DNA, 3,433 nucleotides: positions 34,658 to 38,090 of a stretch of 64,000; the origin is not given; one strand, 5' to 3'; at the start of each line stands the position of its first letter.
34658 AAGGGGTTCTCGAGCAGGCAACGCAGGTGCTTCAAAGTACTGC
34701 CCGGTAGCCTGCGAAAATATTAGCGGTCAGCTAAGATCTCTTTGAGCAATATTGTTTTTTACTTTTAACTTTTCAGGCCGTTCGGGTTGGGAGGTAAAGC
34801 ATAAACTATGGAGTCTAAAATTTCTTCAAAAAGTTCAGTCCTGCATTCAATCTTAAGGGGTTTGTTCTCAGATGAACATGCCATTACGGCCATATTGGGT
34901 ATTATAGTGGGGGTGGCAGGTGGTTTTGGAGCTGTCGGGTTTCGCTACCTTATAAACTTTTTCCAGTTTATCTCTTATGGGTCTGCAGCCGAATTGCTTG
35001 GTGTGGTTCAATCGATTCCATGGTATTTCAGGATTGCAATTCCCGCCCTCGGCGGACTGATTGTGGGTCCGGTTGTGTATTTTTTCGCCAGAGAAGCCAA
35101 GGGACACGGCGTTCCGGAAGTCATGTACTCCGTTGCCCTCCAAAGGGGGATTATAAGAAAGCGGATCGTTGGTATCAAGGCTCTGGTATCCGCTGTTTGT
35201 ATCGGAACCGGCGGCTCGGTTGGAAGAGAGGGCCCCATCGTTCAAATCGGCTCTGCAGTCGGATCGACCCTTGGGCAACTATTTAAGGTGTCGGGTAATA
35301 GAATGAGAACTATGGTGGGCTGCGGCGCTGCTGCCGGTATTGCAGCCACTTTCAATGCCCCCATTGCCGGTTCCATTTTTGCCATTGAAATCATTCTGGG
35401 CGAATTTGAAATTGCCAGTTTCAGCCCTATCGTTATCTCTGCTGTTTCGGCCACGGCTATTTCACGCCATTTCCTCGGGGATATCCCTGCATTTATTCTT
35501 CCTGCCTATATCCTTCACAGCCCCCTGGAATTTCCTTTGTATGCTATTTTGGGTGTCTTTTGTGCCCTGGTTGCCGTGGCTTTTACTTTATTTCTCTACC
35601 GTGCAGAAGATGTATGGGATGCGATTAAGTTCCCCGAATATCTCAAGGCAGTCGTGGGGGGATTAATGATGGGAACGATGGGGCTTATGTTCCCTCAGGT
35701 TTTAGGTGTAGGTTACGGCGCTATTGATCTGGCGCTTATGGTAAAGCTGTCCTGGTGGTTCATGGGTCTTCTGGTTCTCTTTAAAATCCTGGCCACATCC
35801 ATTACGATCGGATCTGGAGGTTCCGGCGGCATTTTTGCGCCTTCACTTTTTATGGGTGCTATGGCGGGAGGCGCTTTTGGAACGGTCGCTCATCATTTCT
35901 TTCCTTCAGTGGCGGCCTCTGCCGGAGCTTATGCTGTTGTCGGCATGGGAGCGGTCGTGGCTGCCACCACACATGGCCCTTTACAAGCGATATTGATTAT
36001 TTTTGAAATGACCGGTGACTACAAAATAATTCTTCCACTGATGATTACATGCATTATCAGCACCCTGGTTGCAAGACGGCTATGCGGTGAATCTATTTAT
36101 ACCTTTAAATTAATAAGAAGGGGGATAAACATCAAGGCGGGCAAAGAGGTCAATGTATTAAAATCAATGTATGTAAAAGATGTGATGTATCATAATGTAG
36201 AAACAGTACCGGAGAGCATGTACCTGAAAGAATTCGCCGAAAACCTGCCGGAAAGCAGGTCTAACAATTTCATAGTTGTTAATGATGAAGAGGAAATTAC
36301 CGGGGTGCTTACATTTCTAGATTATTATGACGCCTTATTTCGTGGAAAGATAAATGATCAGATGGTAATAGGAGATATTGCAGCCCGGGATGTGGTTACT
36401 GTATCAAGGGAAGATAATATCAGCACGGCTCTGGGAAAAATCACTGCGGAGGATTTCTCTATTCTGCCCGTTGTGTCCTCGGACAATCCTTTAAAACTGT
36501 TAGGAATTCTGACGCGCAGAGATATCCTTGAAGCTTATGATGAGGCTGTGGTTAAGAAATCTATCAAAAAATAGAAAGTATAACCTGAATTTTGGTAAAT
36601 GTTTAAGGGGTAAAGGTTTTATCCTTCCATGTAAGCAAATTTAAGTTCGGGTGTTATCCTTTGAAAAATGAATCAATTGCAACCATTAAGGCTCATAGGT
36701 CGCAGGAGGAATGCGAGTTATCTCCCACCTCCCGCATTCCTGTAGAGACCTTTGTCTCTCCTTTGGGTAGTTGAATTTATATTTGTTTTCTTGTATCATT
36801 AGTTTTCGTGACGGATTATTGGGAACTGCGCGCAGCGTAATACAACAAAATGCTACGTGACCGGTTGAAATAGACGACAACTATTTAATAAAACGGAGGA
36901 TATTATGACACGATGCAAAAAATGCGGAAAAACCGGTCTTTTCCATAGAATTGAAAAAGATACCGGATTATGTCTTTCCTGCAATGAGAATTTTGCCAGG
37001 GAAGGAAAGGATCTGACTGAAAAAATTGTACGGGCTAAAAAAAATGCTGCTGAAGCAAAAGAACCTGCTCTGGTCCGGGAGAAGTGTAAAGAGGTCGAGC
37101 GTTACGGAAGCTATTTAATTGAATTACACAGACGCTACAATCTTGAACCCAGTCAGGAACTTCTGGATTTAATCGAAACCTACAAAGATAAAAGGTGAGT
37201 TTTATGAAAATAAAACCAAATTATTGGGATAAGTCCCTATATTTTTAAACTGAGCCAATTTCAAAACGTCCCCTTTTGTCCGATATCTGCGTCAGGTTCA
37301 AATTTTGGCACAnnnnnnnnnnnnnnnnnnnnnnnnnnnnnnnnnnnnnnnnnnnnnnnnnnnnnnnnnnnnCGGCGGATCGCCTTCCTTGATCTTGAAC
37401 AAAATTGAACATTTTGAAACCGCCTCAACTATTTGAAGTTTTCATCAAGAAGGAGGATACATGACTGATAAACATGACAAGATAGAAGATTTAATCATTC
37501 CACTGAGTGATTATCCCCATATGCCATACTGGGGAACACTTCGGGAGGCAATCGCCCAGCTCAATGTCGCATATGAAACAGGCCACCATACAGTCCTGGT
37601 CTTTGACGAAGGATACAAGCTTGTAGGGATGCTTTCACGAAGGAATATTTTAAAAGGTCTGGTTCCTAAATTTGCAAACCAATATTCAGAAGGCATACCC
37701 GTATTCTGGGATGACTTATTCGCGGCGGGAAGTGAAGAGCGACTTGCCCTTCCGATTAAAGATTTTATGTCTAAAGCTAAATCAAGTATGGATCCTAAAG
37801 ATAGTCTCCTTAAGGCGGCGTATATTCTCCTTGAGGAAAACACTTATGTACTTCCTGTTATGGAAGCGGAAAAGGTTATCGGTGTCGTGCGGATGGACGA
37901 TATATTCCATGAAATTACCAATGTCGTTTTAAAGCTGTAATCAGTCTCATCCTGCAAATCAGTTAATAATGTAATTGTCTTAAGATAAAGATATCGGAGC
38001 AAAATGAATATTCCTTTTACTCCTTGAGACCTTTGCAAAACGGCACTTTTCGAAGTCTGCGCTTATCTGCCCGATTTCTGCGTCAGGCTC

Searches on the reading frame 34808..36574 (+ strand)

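Call 66: search_protein_families(library=pfam, proteins=[window:34808-36574:+], max_evalue=1e-8)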
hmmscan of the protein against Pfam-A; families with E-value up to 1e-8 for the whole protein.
window:34808-36574:+ (588 aa): 2 families
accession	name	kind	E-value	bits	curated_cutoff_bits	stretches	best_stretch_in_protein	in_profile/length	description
PF00654.25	Voltage_CLC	-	6.8e-102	341.6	24.8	1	82-423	1-346/346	Voltage gated chloride channel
PF00571.33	CBS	-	5.7e-18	65.4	24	1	521-577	1-55/57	CBS domain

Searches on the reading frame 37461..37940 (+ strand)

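Call 67: search_protein_families(library=pfam, proteins=[window:37461-37940:+], max_evalue=1e-8)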
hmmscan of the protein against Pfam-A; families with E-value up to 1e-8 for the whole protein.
window:37461-37940:+ (159 aa): 1 family
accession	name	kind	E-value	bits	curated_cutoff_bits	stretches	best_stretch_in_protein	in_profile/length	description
PF00571.33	CBS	-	3.2e-13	50.2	24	0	99-152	1-55/57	CBS domain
